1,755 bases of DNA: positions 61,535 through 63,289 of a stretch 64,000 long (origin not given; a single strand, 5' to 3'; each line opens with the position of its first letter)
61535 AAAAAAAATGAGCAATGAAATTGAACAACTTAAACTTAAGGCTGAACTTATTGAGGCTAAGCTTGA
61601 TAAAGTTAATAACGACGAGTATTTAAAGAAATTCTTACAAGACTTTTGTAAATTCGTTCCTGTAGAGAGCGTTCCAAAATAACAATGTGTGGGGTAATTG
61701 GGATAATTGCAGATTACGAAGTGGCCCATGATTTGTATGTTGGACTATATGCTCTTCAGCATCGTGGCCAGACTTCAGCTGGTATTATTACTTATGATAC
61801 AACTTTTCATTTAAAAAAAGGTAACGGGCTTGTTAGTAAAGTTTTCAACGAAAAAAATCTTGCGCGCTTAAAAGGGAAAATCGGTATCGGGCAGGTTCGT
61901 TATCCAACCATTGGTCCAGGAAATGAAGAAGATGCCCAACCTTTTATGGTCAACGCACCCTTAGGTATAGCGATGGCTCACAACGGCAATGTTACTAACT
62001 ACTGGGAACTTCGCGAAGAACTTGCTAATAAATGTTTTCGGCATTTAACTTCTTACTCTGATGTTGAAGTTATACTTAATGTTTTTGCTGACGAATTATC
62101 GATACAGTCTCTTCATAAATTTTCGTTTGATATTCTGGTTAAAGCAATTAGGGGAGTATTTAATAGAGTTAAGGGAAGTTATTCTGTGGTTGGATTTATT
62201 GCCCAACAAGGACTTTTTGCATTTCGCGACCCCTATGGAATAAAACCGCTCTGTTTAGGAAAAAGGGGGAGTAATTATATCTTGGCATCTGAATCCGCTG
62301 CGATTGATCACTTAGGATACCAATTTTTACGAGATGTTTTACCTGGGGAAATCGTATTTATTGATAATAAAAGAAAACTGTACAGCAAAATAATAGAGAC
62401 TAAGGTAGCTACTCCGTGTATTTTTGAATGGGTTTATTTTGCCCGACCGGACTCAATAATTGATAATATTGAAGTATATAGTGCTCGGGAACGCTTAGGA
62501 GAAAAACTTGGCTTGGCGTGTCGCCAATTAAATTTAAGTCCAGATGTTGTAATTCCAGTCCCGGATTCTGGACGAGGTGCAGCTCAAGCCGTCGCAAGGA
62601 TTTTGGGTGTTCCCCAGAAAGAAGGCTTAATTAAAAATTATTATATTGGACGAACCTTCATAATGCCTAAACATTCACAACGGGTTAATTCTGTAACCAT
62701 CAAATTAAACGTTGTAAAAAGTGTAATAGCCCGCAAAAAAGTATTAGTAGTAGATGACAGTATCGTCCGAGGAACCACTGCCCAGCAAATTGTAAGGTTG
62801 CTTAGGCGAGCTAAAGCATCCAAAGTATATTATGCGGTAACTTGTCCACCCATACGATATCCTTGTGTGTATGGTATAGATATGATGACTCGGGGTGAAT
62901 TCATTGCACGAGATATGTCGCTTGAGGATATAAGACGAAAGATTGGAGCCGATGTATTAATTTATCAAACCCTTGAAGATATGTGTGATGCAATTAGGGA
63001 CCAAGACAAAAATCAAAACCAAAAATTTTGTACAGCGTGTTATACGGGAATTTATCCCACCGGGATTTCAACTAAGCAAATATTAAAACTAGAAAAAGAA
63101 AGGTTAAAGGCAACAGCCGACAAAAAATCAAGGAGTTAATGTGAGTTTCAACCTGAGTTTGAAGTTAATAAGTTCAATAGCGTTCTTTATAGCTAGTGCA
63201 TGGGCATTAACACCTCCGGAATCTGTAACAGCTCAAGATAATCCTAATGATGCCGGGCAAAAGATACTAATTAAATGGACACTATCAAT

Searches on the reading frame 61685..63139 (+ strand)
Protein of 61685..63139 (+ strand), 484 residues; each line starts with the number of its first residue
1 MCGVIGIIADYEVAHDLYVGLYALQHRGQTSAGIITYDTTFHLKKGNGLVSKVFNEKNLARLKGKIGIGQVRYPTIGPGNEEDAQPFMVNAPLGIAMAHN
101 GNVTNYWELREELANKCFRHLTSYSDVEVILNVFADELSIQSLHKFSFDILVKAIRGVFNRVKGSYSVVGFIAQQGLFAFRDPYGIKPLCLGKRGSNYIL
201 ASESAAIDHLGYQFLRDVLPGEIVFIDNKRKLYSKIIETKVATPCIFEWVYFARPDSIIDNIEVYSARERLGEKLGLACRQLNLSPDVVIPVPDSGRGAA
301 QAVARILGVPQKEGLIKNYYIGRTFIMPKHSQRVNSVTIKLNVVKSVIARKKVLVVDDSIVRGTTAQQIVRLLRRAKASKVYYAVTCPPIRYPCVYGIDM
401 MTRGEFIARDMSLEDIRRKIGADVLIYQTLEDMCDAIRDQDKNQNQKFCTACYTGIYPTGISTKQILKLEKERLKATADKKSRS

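Call 16: search_protein_families(library=pfam, proteins=[window:61685-63139:+])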
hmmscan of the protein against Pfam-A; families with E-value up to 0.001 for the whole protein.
window:61685-63139:+ (484 aa): 3 families
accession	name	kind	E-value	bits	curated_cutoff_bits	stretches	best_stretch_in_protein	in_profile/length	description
PF13537.11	GATase_7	-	4.7e-18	65.8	25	1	80-207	9-121/123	Glutamine amidotransferase domain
PF13522.11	GATase_6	-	6.1e-16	59.1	27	1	63-203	9-130/130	Glutamine amidotransferase domain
PF00156.33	Pribosyltran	-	3.6e-10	39.8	26.3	1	280-387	23-124/158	Phosphoribosyl transferase domain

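Call 21: find_encoding_contigs(protein=window:61685-63139:+, flank=10000, max_places=10)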
Protein window:61685-63139:+ (484 aa): 3 contigs read that carry it; 3 places shown.
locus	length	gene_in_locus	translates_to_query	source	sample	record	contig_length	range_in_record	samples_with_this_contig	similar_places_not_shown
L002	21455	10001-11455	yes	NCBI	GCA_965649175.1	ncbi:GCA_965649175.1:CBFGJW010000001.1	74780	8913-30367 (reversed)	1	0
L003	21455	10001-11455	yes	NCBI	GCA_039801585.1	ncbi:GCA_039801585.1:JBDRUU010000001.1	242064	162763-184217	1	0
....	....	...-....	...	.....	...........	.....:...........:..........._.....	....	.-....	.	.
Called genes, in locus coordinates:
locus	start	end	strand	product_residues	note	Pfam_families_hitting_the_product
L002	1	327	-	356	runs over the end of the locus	PF12826:HHH_2 (faint), PF14520:HHH_5 (weak), PF02481:DNA_processg_A, PF17782:WHD_DprA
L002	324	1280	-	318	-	PF01018:GTP1_OBG, PF00025:Arf (weak), PF01926:MMR_HSR1, PF02421:FeoB_N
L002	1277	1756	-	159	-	PF01467:CTP_transf_like, PF08218:Citrate_ly_lig (weak)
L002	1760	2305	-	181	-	PF03602:Cons_hypoth95, PF02086:MethyltransfD12 (faint), PF05175:MTS (weak)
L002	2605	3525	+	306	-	PF07949:YbbR (faint)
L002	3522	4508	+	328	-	PF00814:TsaD, PF22521:HypF_C_2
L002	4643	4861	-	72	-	PF01176:eIF-1a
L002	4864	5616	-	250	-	PF00557:Peptidase_M24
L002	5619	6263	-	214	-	PF00406:ADK, PF13207:AAA_17, PF13238:AAA_18, PF05191:ADK_lid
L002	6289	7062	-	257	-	PF03819:MazG, PF01503:PRA-PH (weak), PF03819:MazG, PF12643:MazG-like (weak)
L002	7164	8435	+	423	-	PF00464:SHMT, PF01212:Beta_elim_lyase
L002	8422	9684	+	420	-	PF03952:Enolase_N, PF00113:Enolase_C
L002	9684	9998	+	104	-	-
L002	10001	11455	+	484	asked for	PF13522:GATase_6, PF13537:GATase_7, PF00156:Pribosyltran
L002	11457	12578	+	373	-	PF20539:DUF6754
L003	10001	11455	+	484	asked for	PF13522:GATase_6, PF13537:GATase_7, PF00156:Pribosyltran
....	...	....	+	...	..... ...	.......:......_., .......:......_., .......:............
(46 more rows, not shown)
